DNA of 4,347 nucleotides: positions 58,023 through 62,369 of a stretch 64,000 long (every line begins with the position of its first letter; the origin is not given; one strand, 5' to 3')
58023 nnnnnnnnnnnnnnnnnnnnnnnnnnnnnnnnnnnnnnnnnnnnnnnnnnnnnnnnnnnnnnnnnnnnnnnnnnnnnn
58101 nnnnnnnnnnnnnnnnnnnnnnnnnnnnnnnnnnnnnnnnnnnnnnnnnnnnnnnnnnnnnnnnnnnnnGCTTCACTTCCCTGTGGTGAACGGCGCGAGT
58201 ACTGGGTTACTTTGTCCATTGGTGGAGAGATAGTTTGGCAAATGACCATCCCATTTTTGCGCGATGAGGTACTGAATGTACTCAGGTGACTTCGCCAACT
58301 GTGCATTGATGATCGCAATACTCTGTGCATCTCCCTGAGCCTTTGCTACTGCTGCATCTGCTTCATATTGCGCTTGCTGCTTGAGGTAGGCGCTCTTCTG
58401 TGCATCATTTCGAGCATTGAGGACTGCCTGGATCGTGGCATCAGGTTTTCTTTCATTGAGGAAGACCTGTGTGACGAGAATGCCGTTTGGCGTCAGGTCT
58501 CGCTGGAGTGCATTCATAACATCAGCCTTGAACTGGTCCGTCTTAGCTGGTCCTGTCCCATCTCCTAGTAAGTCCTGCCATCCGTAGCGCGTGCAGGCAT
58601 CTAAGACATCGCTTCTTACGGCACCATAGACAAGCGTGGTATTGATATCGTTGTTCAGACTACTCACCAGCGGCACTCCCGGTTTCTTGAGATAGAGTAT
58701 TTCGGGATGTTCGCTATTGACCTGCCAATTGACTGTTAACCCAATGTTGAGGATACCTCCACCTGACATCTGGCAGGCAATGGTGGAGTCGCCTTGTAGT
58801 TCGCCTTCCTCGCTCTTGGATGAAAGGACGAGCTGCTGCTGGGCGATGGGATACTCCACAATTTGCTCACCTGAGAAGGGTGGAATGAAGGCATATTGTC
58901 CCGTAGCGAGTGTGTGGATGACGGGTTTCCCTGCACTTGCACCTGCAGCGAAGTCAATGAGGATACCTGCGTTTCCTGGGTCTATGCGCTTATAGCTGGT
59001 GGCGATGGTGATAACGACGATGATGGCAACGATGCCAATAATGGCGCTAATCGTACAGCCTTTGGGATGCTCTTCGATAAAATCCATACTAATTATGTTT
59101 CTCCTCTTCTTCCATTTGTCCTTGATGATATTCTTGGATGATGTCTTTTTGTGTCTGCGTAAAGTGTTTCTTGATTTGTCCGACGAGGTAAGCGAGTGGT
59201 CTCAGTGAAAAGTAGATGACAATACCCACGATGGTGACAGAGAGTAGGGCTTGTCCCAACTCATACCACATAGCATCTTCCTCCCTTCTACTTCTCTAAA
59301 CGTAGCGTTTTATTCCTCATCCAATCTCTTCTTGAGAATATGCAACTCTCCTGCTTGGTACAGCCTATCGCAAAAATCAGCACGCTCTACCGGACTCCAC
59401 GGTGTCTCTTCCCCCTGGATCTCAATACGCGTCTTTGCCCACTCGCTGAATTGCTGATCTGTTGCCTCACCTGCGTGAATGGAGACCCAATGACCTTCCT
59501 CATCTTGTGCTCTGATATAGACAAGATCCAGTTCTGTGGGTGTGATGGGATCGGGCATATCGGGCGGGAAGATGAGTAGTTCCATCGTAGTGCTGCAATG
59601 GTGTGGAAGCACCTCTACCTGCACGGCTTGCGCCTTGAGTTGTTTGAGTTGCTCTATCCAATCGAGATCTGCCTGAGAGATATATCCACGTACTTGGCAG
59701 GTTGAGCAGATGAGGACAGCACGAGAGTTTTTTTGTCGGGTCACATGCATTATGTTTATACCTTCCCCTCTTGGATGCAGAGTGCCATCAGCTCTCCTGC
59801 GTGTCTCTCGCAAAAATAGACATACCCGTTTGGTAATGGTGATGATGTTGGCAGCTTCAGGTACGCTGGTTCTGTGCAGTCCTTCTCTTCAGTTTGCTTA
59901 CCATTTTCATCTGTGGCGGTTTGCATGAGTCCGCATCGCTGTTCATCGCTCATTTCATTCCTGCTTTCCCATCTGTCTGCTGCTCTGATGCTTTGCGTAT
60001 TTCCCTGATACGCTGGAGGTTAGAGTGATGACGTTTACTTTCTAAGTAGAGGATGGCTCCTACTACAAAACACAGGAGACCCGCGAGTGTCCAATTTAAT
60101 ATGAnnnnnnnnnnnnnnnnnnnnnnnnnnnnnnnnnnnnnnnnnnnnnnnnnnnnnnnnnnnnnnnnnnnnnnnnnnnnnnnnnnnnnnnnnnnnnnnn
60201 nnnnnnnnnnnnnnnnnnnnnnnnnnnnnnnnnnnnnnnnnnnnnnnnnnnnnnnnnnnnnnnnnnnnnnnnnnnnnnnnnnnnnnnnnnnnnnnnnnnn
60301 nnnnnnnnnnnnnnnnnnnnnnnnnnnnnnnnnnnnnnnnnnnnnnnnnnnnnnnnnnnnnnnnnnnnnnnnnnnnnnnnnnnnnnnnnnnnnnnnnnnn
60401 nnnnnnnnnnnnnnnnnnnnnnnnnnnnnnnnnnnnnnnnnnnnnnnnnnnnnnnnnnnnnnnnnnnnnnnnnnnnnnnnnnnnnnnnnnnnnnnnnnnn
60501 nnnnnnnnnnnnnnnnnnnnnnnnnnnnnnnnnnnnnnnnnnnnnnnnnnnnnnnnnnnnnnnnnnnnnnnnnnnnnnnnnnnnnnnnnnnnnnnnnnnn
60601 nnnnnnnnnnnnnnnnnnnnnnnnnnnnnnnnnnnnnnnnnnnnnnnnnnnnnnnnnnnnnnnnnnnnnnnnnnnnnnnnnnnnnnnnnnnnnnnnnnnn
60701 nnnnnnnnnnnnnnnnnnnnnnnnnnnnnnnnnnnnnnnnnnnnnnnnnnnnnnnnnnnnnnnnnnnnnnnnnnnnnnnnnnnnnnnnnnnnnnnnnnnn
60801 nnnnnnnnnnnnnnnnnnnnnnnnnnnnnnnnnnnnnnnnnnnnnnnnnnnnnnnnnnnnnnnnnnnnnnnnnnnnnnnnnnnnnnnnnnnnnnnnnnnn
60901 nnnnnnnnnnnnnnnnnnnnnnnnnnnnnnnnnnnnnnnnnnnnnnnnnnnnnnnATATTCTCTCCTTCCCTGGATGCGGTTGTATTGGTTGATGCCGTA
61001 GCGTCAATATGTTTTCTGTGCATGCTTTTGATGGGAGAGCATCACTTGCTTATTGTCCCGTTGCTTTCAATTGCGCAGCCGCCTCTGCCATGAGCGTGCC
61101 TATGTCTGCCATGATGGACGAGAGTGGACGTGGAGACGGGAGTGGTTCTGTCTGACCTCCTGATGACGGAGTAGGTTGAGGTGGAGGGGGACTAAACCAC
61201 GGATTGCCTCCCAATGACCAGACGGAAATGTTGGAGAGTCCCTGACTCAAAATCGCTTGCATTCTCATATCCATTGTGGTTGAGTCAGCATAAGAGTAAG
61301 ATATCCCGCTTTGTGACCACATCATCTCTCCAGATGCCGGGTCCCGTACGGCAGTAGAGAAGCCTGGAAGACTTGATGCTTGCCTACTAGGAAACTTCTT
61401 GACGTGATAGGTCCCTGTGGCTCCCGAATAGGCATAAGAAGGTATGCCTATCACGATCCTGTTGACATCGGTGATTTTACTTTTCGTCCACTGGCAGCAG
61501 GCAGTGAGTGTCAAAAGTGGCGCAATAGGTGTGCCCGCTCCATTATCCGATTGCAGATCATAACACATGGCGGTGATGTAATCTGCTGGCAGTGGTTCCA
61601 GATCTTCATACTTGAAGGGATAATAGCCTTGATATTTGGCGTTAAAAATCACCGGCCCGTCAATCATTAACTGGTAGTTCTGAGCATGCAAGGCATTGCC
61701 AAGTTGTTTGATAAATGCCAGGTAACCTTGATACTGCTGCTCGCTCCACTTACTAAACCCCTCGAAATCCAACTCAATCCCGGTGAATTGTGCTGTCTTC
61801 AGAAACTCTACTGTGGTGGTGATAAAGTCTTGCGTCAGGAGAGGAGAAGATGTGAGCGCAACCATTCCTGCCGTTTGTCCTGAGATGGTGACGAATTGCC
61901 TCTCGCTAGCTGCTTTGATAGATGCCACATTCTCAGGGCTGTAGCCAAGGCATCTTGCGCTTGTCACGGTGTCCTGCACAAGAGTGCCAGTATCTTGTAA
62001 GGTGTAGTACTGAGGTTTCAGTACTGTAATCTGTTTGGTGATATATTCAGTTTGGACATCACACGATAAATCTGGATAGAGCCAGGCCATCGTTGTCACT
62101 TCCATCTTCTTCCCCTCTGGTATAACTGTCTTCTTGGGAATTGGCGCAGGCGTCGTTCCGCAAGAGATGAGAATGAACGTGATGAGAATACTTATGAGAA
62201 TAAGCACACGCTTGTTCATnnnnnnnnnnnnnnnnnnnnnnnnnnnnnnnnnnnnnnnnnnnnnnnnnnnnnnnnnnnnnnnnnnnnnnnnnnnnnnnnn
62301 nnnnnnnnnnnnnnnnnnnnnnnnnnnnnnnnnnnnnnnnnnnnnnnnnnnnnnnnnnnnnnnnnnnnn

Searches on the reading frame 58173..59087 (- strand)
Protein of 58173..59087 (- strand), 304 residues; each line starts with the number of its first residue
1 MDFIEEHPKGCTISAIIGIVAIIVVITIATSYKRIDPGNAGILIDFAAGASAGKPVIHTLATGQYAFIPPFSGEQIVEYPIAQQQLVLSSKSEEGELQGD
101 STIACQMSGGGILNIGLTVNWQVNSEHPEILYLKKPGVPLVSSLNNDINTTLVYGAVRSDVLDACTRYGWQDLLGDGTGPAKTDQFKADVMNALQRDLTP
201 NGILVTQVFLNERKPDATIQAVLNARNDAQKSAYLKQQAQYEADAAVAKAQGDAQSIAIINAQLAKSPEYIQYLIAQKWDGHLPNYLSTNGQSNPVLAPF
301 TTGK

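Call 11: search_protein_families(library=pfam, proteins=[window:58173-59087:-], max_evalue=0.001)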
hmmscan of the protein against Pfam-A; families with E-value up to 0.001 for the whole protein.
window:58173-59087:- (304 aa): 1 family
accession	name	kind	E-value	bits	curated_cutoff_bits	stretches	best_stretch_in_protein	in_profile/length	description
PF01145.31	Band_7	-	1e-13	52.1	23.6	1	34-245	2-167/176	SPFH domain / Band 7 family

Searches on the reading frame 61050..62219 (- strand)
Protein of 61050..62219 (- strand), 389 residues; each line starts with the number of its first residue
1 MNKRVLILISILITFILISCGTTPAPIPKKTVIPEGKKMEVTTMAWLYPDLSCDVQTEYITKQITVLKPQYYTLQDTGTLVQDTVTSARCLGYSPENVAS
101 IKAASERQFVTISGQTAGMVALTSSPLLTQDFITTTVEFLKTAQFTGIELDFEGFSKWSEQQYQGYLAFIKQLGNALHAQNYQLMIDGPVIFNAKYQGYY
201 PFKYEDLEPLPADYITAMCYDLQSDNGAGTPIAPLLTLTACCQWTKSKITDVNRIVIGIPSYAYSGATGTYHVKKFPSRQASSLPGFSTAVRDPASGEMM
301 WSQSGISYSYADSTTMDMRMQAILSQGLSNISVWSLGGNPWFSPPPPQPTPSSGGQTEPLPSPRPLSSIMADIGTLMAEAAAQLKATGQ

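Call 11: search_protein_families(library=pfam, proteins=[window:61050-62219:-], max_evalue=0.001)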
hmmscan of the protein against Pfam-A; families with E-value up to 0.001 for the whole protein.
window:61050-62219:- (389 aa): 1 family
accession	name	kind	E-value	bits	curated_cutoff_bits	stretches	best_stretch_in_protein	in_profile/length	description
PF00704.34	Glyco_hydro_18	-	1e-15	58.7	29.6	1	61-337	20-315/317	Glycosyl hydrolases family 18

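Call 39: find_encoding_contigs(protein=window:61050-62219:-, flank=10000, max_places=4)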
Protein window:61050-62219:- (389 aa): no gene with exactly this product is on record in the collection.
